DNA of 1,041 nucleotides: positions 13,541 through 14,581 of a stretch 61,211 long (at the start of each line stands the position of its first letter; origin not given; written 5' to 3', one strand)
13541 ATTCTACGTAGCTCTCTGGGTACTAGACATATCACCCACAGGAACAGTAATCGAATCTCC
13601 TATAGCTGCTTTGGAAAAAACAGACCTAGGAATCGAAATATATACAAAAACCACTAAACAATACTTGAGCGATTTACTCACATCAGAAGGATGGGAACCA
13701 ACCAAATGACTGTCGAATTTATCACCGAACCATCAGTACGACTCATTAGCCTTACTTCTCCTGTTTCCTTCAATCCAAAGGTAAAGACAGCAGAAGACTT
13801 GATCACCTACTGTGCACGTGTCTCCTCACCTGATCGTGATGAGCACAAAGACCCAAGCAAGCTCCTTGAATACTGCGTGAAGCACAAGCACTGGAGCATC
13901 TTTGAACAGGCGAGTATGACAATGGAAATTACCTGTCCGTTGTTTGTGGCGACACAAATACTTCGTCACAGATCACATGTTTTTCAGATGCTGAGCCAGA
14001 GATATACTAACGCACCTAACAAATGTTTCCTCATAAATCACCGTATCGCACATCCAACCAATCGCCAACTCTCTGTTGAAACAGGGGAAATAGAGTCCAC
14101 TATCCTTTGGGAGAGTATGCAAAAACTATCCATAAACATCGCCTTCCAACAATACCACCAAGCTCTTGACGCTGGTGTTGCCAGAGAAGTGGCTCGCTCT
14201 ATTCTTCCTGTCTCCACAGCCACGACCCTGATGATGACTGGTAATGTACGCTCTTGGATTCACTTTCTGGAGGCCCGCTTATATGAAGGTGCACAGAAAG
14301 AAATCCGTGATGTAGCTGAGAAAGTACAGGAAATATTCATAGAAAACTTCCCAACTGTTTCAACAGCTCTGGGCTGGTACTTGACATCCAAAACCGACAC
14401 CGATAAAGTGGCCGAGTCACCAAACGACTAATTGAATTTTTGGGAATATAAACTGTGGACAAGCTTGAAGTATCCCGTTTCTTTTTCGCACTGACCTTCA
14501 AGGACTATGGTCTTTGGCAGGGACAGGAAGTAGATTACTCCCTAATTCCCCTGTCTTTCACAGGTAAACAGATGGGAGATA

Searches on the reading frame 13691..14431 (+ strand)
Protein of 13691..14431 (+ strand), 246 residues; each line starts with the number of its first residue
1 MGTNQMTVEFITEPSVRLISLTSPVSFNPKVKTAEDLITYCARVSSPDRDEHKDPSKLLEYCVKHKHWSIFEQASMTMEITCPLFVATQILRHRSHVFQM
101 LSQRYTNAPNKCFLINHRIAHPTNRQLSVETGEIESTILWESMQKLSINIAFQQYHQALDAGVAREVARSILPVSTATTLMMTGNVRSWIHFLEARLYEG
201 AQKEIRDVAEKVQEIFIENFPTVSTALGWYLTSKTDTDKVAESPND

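Call 88: search_protein_families(library=pfam, proteins=[window:13691-14431:+], max_evalue=0.001)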
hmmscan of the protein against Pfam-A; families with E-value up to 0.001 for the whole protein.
window:13691-14431:+ (246 aa): 1 family
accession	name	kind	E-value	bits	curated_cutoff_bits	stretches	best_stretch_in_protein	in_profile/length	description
PF02511.20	Thy1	-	1.9e-45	155.5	24.8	1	32-222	7-191/191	Thymidylate synthase complementing protein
